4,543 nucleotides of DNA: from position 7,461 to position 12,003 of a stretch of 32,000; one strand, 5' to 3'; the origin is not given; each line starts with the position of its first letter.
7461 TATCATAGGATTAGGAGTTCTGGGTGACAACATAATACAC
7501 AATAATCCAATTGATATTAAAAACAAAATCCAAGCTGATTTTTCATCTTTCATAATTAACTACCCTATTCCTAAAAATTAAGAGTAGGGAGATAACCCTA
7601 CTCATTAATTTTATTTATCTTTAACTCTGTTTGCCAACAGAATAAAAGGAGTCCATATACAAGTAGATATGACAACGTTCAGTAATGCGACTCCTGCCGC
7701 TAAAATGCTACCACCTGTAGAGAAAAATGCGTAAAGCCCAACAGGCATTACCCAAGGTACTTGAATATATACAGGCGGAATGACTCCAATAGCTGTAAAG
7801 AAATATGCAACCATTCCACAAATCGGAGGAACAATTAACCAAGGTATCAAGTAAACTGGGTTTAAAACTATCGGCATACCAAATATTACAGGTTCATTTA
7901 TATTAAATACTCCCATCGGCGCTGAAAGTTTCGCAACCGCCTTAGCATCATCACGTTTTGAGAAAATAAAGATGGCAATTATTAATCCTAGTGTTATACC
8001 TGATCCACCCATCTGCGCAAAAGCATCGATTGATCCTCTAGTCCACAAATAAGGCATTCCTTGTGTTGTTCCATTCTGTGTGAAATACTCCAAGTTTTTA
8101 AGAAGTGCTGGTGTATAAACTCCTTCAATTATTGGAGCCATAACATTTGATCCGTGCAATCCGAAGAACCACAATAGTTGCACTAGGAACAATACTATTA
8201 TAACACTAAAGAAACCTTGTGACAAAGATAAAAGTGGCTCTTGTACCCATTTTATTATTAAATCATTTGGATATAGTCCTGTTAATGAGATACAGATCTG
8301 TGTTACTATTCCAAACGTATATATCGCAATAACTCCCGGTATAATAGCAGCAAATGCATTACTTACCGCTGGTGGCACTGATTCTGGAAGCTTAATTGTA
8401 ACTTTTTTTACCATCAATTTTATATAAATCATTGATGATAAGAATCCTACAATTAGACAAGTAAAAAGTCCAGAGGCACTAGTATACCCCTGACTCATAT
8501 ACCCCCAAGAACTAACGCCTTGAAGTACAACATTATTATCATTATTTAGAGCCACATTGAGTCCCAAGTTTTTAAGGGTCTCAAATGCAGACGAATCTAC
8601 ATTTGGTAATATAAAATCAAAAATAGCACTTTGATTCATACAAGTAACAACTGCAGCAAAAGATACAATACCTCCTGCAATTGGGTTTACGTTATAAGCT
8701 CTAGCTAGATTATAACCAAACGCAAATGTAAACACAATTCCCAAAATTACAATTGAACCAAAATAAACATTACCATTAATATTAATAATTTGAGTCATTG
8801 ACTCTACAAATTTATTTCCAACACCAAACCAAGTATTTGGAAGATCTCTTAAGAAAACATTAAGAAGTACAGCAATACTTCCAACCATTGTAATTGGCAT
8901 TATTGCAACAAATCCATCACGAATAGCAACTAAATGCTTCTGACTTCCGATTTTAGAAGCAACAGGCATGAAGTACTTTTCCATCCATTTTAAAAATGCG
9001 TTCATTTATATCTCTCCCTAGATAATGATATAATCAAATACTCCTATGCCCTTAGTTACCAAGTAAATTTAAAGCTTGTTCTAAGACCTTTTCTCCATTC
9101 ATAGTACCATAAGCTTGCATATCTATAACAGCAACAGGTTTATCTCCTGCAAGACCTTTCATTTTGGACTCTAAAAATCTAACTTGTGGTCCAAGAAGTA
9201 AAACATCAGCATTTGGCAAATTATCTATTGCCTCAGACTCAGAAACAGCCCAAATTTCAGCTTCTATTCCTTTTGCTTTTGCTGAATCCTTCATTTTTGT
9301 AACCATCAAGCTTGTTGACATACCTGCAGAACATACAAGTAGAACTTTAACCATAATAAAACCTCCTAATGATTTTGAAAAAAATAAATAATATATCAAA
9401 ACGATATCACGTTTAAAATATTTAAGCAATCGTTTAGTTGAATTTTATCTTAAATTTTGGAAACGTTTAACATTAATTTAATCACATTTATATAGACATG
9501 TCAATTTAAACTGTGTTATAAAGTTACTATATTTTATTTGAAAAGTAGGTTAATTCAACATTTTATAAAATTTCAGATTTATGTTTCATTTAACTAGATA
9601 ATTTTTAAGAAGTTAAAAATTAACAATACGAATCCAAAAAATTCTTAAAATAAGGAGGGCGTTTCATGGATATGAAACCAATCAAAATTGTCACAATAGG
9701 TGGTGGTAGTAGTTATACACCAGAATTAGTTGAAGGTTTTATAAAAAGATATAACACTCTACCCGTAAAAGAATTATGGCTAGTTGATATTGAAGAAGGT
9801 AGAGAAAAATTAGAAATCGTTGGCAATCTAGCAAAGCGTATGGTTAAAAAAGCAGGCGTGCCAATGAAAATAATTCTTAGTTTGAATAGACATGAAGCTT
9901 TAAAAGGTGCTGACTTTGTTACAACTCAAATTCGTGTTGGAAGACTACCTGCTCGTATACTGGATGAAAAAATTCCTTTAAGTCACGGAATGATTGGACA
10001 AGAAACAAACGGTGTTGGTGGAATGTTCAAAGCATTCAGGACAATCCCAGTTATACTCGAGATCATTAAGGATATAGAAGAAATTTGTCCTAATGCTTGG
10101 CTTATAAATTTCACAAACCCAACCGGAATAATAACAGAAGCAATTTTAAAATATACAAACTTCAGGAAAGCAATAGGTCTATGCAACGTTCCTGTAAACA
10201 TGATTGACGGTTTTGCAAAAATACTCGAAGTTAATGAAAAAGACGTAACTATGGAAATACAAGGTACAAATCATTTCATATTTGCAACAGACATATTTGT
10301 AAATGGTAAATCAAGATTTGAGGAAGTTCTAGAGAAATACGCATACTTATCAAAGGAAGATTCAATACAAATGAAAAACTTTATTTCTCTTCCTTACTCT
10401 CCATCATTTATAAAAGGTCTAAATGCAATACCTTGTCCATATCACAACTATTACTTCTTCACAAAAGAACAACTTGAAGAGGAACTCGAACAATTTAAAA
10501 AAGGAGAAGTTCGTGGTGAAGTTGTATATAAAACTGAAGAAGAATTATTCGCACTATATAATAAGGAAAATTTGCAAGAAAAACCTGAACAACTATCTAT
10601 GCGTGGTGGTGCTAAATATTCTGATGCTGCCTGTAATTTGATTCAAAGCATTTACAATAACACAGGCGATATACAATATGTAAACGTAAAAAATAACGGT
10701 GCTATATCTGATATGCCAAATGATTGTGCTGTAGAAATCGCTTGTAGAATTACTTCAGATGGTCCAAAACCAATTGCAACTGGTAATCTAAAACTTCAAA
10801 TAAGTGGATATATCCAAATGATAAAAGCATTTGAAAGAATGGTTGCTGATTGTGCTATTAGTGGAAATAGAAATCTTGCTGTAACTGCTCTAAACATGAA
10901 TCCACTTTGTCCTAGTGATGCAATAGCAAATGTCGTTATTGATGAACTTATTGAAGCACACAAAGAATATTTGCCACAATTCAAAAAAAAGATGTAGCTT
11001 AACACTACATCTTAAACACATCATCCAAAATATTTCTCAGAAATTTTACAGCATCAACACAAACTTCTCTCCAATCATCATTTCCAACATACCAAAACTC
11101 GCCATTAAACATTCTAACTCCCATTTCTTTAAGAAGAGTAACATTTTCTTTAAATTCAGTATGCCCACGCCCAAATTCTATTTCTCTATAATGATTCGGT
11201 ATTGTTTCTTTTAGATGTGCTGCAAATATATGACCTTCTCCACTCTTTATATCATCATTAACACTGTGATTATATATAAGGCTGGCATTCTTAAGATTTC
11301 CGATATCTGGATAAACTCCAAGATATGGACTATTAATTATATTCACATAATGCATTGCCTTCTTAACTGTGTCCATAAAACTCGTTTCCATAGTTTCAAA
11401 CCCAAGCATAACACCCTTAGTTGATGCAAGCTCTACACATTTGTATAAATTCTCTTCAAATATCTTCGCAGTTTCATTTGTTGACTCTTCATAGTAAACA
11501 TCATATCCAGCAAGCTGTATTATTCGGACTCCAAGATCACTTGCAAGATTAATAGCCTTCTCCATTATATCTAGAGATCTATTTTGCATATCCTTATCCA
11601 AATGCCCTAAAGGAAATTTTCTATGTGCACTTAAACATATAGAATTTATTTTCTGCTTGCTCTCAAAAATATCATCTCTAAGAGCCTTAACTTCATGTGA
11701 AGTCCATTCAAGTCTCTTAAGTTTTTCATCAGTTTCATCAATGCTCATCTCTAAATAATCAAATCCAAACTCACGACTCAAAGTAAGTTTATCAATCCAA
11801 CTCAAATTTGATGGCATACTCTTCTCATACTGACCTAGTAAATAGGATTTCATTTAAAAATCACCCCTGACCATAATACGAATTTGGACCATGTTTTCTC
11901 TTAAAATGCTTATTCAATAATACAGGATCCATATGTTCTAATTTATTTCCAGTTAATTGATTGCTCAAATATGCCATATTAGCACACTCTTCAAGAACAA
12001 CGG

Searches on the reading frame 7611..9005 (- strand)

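Call 87: search_protein_families(library=pfam, proteins=[window:7611-9005:-], max_evalue=0.0001)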
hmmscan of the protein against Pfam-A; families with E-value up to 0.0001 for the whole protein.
window:7611-9005:- (464 aa): 1 family
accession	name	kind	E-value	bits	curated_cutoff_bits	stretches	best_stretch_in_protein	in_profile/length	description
PF02378.23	PTS_EIIC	-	6.8e-49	167.1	30.7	1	29-393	1-319/319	Phosphotransferase system, EIIC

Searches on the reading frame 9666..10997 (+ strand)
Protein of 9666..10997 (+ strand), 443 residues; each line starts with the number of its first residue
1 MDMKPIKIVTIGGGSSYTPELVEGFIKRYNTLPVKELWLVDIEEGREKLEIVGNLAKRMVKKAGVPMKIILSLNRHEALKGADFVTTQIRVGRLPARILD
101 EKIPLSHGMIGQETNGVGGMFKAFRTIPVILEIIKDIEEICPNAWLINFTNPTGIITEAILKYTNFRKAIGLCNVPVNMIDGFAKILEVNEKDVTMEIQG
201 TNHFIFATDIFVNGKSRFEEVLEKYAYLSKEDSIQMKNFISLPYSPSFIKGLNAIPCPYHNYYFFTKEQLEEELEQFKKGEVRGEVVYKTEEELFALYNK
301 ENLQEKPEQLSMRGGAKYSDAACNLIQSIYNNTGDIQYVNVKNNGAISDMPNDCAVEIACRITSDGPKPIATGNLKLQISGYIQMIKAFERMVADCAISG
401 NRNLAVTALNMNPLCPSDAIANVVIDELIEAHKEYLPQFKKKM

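Call 87: search_protein_families(library=pfam, proteins=[window:9666-10997:+], max_evalue=0.0001)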
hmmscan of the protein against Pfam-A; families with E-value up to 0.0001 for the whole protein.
window:9666-10997:+ (443 aa): 2 families
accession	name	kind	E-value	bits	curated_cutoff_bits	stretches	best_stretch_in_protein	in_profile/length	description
PF02056.22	Glyco_hydro_4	-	3e-67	226.2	23.2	1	7-188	1-182/183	Family 4 glycosyl hydrolase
PF11975.13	Glyco_hydro_4C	-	1.1e-53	182.8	24.1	1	200-414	3-210/211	Family 4 glycosyl hydrolase C-terminal domain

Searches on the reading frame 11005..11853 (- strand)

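Call 87: search_protein_families(library=pfam, proteins=[window:11005-11853:-], max_evalue=0.0001)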
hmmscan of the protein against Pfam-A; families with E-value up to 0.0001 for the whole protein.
window:11005-11853:- (282 aa): 2 families
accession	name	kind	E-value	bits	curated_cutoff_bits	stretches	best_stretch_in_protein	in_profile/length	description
PF01261.30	AP_endonuc_2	-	8.1e-33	114.6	31.1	1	25-274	3-248/249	Xylose isomerase-like TIM barrel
PF08490.17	DUF1744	-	6.6e-05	22.2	27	0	33-97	86-151/399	Domain of unknown function (DUF1744)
